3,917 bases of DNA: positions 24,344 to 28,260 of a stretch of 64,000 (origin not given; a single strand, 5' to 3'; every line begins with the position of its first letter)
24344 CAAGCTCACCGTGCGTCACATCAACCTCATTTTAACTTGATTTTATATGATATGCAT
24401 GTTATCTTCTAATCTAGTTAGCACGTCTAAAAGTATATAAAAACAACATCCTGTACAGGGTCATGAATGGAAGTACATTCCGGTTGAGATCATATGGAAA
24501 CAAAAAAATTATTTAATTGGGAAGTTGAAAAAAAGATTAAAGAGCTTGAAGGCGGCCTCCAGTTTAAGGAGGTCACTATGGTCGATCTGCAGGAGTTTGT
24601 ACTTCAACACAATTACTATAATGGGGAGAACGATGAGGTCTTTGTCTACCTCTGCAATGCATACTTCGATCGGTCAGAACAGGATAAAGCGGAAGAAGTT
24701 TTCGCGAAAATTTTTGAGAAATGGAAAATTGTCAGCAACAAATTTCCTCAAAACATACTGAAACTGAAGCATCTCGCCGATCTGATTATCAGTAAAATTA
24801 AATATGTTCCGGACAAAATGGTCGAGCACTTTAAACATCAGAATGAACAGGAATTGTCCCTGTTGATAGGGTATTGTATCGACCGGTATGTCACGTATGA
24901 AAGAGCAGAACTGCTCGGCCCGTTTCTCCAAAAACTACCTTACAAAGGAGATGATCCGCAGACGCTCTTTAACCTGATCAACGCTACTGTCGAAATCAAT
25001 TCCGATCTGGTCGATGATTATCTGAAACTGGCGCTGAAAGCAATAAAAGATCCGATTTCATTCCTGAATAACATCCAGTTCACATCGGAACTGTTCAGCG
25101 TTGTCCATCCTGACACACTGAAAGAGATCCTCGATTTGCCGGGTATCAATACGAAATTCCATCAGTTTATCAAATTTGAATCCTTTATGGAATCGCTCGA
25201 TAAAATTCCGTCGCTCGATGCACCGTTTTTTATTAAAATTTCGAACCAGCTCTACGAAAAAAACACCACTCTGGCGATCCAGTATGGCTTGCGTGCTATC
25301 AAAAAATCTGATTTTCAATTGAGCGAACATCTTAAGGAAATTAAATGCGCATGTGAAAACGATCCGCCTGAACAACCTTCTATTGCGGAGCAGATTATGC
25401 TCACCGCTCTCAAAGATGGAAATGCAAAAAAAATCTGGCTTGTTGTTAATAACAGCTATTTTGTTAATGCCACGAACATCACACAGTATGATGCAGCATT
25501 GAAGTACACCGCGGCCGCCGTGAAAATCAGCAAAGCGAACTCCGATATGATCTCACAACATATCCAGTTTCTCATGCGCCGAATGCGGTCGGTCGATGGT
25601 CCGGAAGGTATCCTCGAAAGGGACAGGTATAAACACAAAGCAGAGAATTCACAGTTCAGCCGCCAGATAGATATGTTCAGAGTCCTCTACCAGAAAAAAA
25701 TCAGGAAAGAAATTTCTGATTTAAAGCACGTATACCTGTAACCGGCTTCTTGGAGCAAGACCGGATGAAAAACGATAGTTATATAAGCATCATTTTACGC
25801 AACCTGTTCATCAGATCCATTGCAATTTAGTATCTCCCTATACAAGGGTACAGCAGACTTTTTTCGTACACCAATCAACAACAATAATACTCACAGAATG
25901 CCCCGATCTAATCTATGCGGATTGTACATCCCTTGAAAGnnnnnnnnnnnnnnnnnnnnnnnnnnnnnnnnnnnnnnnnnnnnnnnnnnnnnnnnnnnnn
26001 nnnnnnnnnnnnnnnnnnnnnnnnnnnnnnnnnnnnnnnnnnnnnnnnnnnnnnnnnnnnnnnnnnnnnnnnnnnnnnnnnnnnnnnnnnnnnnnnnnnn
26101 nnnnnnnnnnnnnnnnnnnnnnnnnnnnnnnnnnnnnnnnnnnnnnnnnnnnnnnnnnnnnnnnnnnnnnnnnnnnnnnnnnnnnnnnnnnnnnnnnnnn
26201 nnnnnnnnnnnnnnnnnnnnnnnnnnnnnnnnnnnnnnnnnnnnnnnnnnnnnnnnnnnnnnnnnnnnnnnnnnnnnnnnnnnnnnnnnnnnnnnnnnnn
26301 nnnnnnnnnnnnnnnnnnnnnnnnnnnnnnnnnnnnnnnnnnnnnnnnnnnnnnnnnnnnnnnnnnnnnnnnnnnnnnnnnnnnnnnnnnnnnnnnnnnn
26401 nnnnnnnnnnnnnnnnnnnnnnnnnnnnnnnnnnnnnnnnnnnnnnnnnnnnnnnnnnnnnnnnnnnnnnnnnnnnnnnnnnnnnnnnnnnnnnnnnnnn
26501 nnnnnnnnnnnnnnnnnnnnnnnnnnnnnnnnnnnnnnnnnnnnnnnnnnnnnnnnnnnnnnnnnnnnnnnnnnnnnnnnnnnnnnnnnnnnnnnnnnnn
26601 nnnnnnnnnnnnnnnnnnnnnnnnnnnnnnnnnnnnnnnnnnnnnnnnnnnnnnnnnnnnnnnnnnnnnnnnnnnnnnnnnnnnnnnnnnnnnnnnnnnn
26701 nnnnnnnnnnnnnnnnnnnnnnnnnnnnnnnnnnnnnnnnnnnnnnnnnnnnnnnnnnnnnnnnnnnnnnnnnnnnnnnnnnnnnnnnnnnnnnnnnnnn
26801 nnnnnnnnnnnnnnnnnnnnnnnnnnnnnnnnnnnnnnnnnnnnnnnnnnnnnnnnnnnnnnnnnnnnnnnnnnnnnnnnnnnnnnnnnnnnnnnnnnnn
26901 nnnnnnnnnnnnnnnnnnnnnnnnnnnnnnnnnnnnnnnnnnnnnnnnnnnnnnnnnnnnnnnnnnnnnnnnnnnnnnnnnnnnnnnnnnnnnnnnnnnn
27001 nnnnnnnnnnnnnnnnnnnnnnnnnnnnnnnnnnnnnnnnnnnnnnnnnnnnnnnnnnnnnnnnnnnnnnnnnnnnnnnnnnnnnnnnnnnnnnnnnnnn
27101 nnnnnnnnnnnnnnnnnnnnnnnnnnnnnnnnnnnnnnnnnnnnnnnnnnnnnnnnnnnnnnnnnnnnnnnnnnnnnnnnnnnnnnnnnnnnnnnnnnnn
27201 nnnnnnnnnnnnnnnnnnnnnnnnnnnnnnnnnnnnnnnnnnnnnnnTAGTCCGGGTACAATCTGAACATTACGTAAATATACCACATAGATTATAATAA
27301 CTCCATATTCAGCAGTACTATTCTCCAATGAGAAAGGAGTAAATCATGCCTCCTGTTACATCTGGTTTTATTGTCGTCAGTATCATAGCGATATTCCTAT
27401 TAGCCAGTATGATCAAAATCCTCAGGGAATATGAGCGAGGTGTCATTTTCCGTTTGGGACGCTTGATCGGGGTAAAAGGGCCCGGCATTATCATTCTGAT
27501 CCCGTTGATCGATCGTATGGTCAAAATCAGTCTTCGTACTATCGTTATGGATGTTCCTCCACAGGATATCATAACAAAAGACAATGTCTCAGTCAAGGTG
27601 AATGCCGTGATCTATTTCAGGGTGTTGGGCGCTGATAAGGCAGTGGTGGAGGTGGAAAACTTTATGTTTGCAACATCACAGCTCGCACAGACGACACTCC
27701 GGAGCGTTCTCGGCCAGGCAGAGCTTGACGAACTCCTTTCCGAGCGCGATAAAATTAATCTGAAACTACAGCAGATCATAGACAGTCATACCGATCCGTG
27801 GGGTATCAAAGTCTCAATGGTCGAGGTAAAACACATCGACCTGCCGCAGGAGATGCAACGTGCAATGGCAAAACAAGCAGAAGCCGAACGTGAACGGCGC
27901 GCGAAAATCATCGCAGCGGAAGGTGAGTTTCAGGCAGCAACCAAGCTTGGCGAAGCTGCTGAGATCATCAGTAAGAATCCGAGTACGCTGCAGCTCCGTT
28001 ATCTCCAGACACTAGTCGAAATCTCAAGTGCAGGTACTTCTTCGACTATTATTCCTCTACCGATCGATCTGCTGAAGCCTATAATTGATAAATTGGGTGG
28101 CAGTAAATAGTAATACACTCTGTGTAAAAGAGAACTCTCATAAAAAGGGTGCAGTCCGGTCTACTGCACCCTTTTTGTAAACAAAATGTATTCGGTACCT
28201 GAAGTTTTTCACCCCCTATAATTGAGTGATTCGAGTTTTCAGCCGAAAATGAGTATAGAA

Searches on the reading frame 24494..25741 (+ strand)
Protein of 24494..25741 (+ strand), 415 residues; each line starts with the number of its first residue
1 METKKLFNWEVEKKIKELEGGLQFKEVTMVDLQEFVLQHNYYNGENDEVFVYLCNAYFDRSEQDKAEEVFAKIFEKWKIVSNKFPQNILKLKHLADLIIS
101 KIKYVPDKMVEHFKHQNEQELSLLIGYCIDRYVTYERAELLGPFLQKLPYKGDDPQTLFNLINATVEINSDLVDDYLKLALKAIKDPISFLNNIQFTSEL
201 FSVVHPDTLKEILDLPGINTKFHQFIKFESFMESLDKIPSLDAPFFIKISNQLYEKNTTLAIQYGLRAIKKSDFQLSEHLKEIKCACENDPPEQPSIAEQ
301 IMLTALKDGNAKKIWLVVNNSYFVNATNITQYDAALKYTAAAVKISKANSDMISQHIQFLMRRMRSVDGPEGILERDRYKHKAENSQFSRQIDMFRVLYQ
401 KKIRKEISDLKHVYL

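Call 8: search_protein_families(library=pfam, proteins=[window:24494-25741:+], max_evalue=0.001)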
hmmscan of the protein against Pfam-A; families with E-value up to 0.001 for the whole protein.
window:24494-25741:+ (415 aa): 0 families

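Call 39: find_homologous_proteins(query=window:24494-25741:+, max_evalue=0.00001)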
Query window:24494-25741:+ (415 aa): 24 proteins with E <= 0.00001 among 2811 candidates.
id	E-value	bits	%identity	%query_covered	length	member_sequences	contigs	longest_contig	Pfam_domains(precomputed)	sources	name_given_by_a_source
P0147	1.4e-247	839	91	98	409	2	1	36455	-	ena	-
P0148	1.7e-194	664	69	98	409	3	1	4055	-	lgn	-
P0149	1.6e-192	658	75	91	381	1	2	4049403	-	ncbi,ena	-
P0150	1.1e-191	655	75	91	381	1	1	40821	-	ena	-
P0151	1.7e-191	655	69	98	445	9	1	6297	-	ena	-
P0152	7.3e-191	652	75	91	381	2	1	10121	-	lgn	-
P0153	3.0e-189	647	74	91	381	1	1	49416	-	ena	-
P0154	1.1e-187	642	68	98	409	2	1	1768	-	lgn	-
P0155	3.1e-186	637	67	98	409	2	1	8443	-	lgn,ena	-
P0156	7.7e-183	626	67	98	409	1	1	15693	-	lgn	-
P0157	5.6e-178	610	64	98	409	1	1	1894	-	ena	-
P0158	1.8e-176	605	77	83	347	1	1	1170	-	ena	-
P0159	2.7e-172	591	63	98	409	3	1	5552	-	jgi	jgi:hypothetical protein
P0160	1.6e-168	579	62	98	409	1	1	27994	-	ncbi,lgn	-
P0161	7.2e-168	577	62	98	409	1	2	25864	-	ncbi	ncbi:hypothetical protein ACFL6I_12645 [candidate division KSB1 bacterium]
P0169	2.2e-122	427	74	50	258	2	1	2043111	-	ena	-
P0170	3.0e-104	367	44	97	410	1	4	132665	-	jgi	-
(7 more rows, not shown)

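Call 40: find_encoding_contigs(protein=P0147, flank=10000, max_places=3)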
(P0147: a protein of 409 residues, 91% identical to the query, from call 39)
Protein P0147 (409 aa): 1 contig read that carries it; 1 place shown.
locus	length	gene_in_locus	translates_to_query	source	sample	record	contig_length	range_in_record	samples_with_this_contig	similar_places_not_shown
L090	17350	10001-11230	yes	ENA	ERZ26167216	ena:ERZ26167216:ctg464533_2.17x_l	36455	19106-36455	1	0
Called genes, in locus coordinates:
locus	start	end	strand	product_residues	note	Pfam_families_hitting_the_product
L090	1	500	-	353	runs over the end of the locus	PF02321:OEP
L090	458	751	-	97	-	-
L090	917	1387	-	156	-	-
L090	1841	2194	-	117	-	PF01546:Peptidase_M20 (weak)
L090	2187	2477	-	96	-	PF07687:M20_dimer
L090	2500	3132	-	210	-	PF04389:Peptidase_M28 (weak), PF01546:Peptidase_M20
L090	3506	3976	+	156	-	PF00210:Ferritin, PF02915:Rubrerythrin (weak)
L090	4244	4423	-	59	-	-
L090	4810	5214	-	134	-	-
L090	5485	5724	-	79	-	PF00326:Peptidase_S9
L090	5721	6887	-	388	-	PF07676:PD40, PF26550:Tricorn_2nd, PF26549:Tricorn_N, PF26550:Tricorn_2nd, PF07676:PD40, PF05448:AXE1 (weak), PF02129:Peptidase_S15 (weak), PF00326:Peptidase_S9, +1 more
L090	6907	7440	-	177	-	PF26550:Tricorn_2nd (faint), PF26549:Tricorn_N, PF07676:PD40 (weak)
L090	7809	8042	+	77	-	-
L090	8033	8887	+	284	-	PF00022:Actin (faint), PF06723:MreB_Mbl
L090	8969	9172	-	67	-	-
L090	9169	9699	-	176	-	PF01661:Macro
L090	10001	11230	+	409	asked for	-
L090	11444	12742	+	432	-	PF25145:NfeD1b_N, PF24961:NfeD_membrane, PF01957:NfeD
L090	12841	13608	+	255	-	PF01145:Band_7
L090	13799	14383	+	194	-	-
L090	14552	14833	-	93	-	-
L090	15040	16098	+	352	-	PF00144:Beta-lactamase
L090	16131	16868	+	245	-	PF13483:Lactamase_B_3, PF12706:Lactamase_B_2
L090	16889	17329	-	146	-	PF03918:CcmH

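Call 63: predict_structure(alignment_id=A4)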
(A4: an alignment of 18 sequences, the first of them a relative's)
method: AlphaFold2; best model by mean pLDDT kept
length: 409 residues; sequences in the alignment: 18
mean_pLDDT: 89.2   pTM: 0.72
mean pLDDT of the five models: 89.2, 88.3, 87.9, 87.8, 85.7
residues with pLDDT >= 90: 259; 70-90: 132; 50-70: 16; < 50: 2
segments of 3 or more residues with pLDDT < 50: none
pLDDT, mean of each block of 10 residues (from residue 1): 75 90 84 91 91 95 94 93 92 96 95 93 95 93 92 91 83 90 89 89 90 87 83 89 93 89 93 94 93 90 94 94 88 92 92 92 72 57 84 92 84
secondary structure, 60 per line:
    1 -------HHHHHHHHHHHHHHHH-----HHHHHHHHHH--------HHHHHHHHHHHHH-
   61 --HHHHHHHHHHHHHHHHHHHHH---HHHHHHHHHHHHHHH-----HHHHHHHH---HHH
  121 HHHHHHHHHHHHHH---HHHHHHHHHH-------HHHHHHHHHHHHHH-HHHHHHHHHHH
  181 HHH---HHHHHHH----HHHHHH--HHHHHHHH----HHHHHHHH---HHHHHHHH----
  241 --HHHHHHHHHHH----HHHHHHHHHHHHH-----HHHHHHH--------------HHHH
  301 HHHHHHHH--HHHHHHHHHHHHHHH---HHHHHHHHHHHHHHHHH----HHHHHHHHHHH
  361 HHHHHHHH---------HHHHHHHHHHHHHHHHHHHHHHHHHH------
elements in order: H8-23 H29-38 H47-59 H63-83 H87-101 H107-114 H118-134 H138-147 H155-168 H170-183 H187-193 H198-203 H206-213 H218-225 H229-236 H243-253 H258-270 H276-282 H297-308 H311-325 H329-345 H350-368 H378-403

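Call 67: fold_search(model_id=the predicted structure, library=pdb)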
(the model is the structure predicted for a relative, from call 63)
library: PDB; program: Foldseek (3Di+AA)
matches with E <= 10: 1058; with E <= 0.001: 9
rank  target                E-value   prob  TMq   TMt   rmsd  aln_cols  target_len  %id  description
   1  8cwy_A                2.1e-04  0.98  0.14  0.13  21.1       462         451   11  Accurate computational design of genetically encoded 3D protein crystals (released 2023-11-01)
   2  7ntf_A                2.6e-04  1.00  0.20  0.10  20.5       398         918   11  Cryo-EM structure of unliganded O-GlcNAc transferase (released 2021-11-17)
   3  5a6c_B                4.7e-04  1.00  0.22  0.23  20.1       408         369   13  Concomitant binding of Afadin to LGN and F-actin directs planar spindle orientation (released 2015-12-30)
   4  8chy                  6.5e-04  1.00  0.21  0.28  16.7       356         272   14  Crystal structure of an 8-repeat consensus TPR superhelix with Zinc. (released 2024-02-21)
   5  9qhb                  6.5e-04  1.00  0.20  0.26  17.2       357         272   13  Crystal structure of 16-repeat CTPR protein with eliminated coordination sites (released 2025-10-22)
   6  1w3b_A                6.7e-04  1.00  0.22  0.23  19.8       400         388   13  The superhelical TPR domain of O-linked GlcNAc transferase reveals structural similarities to importin alpha. (released 2004-09-09)
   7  6eou                  7.3e-04  1.00  0.23  0.26  17.8       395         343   13  O-GlcNAc transferase TPR domain with the intellectual disability associated mutation L254F (released 2018-05-09)
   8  4wne_A                7.3e-04  1.00  0.21  0.24  19.5       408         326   15  Crystal structure of the TPR domain of LGN in complex with Frmpd4/Preso1 at 2.0 Angstrom resolution (released 2015-09-16)
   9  4wnd_A                9.7e-04  1.00  0.22  0.26  19.7       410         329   12  Crystal structure of the TPR domain of LGN in complex with Frmpd4/Preso1 at 1.5 Angstrom resolution (released 2015-09-16)
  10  5a7d_F                1.4e-03  0.99  0.19  0.22  21.1       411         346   12  Tetrameric assembly of LGN with Inscuteable (released 2016-08-03)
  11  5a7d_D                1.5e-03  1.00  0.22  0.25  19.2       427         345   12  Tetrameric assembly of LGN with Inscuteable (released 2016-08-03)
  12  5a7d_H                1.5e-03  0.99  0.18  0.20  21.3       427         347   11  Tetrameric assembly of LGN with Inscuteable (released 2016-08-03)
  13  9hvq_Q                1.5e-03  1.00  0.23  0.13  21.4       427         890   13  Structure of the transcribing Pol II-DSIF-PAF-SPT6-RECQL5 complex (released 2025-07-16)
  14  9qhc_B                1.6e-03  1.00  0.20  0.27  16.6       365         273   13  Crystal structure of 8-repeat CTPR protein with eliminated coordination sites (released 2025-10-22)
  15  8q9t_E                1.9e-03  0.99  0.20  0.10  23.3       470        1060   10  CryoEM structure of a S. Cerevisiae Ski238 complex bound to RNA (released 2023-11-29)
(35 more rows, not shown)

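Call 77: find_encoding_contigs(protein=P0170, flank=8000, max_places=2)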
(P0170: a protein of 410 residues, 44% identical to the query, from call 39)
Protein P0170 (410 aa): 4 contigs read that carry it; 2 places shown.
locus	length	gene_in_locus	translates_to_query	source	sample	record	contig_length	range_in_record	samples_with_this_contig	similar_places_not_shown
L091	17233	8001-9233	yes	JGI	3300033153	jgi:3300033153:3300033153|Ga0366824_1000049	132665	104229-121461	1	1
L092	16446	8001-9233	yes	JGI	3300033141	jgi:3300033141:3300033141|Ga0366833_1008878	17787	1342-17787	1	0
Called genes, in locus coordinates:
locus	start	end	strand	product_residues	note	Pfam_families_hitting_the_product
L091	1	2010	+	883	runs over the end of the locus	PF00933:Glyco_hydro_3, PF01915:Glyco_hydro_3_C, PF07691:PA14, PF14310:Fn3-like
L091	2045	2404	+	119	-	-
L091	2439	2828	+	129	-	-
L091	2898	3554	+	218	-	PF00730:HhH-GPD, PF00633:HHH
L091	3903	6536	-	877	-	PF12704:MacB_PCD, PF02687:FtsX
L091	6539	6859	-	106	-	PF03551:PadR (weak)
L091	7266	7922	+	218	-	PF00730:HhH-GPD, PF00633:HHH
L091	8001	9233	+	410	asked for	-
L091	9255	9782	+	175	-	PF03266:NTPase_1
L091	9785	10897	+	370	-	PF04055:Radical_SAM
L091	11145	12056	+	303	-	PF01551:Peptidase_M23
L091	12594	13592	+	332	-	PF01073:3Beta_HSD, PF01370:Epimerase, PF04321:RmlD_sub_bind, PF16363:GDP_Man_Dehyd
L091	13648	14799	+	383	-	PF13439:Glyco_transf_4, PF00534:Glycos_transf_1, PF13692:Glyco_trans_1_4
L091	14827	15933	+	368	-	PF01041:DegT_DnrJ_EryC1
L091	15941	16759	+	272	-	PF02353:CMAS, PF13489:Methyltransf_23, PF13847:Methyltransf_31, PF08241:Methyltransf_11, PF08242:Methyltransf_12, PF13649:Methyltransf_25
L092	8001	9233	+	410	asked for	-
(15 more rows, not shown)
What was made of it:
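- The divergent orphan P0170 stands alone (call 77).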

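Call 78: find_encoding_contigs(protein=P0169, flank=8000, max_places=2)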
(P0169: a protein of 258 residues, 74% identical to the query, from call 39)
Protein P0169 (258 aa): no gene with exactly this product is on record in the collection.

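Call 85: search_protein_families(library=padloc, proteins=[window:24494-25741:+], max_evalue=0.001)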
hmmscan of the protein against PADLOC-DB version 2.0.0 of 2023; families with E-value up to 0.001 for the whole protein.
window:24494-25741:+ (415 aa): 0 families

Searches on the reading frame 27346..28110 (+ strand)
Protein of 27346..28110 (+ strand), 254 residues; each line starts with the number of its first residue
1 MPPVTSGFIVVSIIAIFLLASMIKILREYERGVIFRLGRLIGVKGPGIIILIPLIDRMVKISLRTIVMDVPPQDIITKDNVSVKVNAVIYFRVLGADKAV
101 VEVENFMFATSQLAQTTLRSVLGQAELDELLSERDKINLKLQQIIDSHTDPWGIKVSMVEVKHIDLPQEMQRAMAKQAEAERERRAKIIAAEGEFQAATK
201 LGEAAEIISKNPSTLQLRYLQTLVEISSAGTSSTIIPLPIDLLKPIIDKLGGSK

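Call 8: search_protein_families(library=pfam, proteins=[window:27346-28110:+], max_evalue=0.001)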
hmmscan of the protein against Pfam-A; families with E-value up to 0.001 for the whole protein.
window:27346-28110:+ (254 aa): 2 families
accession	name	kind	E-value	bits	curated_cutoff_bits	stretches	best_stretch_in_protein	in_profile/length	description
PF01145.31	Band_7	-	6e-40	137.6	23.6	1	25-194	2-175/176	SPFH domain / Band 7 family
PF13421.11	Band_7_1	-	3.6e-05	23.9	24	1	87-179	115-208/211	SPFH domain-Band 7 family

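Call 79: find_homologous_proteins(query=window:27346-28110:+, max_evalue=1e-60)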
Query window:27346-28110:+ (254 aa): 8000 proteins with E <= 1e-60 among 8000 candidates; the best 120 are listed.
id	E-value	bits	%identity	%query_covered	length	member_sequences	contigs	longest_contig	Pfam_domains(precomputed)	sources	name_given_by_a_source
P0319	9.8e-153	524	100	100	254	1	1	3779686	PF01145.32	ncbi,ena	-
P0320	9.4e-147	504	95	100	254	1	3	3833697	PF01145.32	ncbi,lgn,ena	-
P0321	2.0e-146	503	95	100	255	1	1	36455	PF01145.32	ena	-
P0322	2.1e-145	500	94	100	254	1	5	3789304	PF01145.32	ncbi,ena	-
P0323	1.3e-139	481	90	100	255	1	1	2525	PF01145.32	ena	-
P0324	4.1e-139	479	90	100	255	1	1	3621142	PF01145.32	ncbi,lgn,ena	-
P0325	4.9e-139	479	90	100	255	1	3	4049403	PF01145.32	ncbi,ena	-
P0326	5.3e-139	479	90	100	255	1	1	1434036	PF01145.32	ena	-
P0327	7.2e-139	479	90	100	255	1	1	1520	PF01145.32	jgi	-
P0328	8.6e-139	478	90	100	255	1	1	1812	PF01145.32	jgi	jgi:regulator of protease activity HflC (stomatin/prohibitin superfamily)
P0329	8.9e-139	478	90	100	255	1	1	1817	PF01145.32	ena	-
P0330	9.4e-139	478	90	100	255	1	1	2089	PF01145.32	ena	-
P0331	2.4e-138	477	89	100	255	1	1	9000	PF01145.32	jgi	jgi:regulator of protease activity HflC (stomatin/prohibitin superfamily)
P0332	4.4e-138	476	90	100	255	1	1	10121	PF01145.32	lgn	-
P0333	3.4e-136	470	87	100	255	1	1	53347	PF01145.32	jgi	jgi:regulator of protease activity HflC (stomatin/prohibitin superfamily)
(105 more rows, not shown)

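Call 80: find_encoding_contigs(protein=P0322, flank=10000, max_places=3)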
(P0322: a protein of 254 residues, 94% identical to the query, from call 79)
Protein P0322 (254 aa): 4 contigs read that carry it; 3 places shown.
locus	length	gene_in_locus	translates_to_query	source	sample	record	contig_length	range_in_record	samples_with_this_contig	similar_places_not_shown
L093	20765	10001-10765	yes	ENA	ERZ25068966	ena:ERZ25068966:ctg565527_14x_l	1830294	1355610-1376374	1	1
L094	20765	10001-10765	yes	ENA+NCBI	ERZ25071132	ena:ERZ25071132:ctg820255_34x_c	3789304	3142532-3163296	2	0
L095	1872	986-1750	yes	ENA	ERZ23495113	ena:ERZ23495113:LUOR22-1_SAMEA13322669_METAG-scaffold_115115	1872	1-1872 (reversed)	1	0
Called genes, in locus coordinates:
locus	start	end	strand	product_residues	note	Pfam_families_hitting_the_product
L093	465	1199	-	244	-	PF00930:DPPIV_N (faint), PF26550:Tricorn_2nd, PF07676:PD40, PF26549:Tricorn_N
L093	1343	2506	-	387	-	PF00413:Peptidase_M10 (weak), PF13860:FlgD_ig (weak), PF18962:Por_Secre_tail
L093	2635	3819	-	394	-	PF02463:SMC_N (weak)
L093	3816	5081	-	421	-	PF02463:SMC_N, PF13175:AAA_15 (faint), PF13476:AAA_23, PF13555:AAA_29 (weak)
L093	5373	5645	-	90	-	PF00326:Peptidase_S9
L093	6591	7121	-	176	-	PF01661:Macro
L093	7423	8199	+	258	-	-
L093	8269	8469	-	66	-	-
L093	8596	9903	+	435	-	PF00574:CLP_protease (weak), PF25145:NfeD1b_N, PF24961:NfeD_membrane, PF01957:NfeD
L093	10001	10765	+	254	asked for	PF01145:Band_7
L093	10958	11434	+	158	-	-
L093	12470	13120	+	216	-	PF00144:Beta-lactamase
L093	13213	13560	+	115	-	PF13483:Lactamase_B_3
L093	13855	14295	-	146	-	PF03918:CcmH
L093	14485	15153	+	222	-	-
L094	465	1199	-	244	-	PF00930:DPPIV_N (faint), PF26550:Tricorn_2nd, PF07676:PD40, PF26549:Tricorn_N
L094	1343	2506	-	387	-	PF00413:Peptidase_M10 (weak), PF13860:FlgD_ig (weak), PF18962:Por_Secre_tail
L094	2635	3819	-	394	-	PF02463:SMC_N (weak)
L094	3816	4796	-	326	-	-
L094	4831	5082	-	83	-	PF02463:SMC_N, PF13175:AAA_15 (weak), PF13555:AAA_29 (weak), PF13476:AAA_23, PF13304:AAA_21 (weak)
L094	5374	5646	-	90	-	PF00326:Peptidase_S9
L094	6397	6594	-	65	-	-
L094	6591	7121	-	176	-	PF01661:Macro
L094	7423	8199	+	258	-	-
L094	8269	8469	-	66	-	-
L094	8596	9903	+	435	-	PF00574:CLP_protease (weak), PF25145:NfeD1b_N, PF24961:NfeD_membrane, PF01957:NfeD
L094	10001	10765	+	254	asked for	PF01145:Band_7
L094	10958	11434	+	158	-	-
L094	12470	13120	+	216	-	PF00144:Beta-lactamase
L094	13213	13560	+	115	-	PF13483:Lactamase_B_3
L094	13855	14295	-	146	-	PF03918:CcmH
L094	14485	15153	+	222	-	-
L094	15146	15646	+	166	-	PF01706:FliG_C (weak)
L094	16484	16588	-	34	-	-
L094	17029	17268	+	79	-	-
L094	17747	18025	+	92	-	PF02899:Phage_int_SAM_1, PF13495:Phage_int_SAM_4 (weak)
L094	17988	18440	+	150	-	PF00589:Phage_integrase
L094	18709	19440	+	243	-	PF13489:Methyltransf_23, PF08241:Methyltransf_11, PF08242:Methyltransf_12 (weak), PF13649:Methyltransf_25, PF13847:Methyltransf_31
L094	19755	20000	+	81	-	PF00753:Lactamase_B, PF12706:Lactamase_B_2 (weak)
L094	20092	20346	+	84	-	PF13483:Lactamase_B_3 (weak)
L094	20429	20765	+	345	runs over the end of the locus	PF01565:FAD_binding_4, PF02873:MurB_C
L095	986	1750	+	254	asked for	PF01145:Band_7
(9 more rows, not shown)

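Call 85: search_protein_families(library=padloc, proteins=[L094:2635-3819:-, L094:3816-4796:-], max_evalue=0.001)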
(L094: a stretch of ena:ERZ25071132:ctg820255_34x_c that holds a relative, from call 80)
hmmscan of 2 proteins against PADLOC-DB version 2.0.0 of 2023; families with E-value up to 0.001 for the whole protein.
L094:2635-3819:- (394 aa): 3 families
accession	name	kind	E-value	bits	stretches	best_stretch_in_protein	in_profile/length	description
PDLC04135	mad3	-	7.7e-09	33.5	1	48-187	197-325/374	mads_3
PDLC03859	LmuB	-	2.2e-06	25.2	1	64-188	466-586/611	-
PDLC00279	PtuA1|PtuA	-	2.8e-05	21.4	0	220-355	62-204/416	AAA ATPase domain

L094:3816-4796:- (326 aa): 1 family
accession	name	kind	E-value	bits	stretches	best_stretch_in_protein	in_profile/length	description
PDLC03859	LmuB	-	2.4e-05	21.7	1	41-268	158-391/611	-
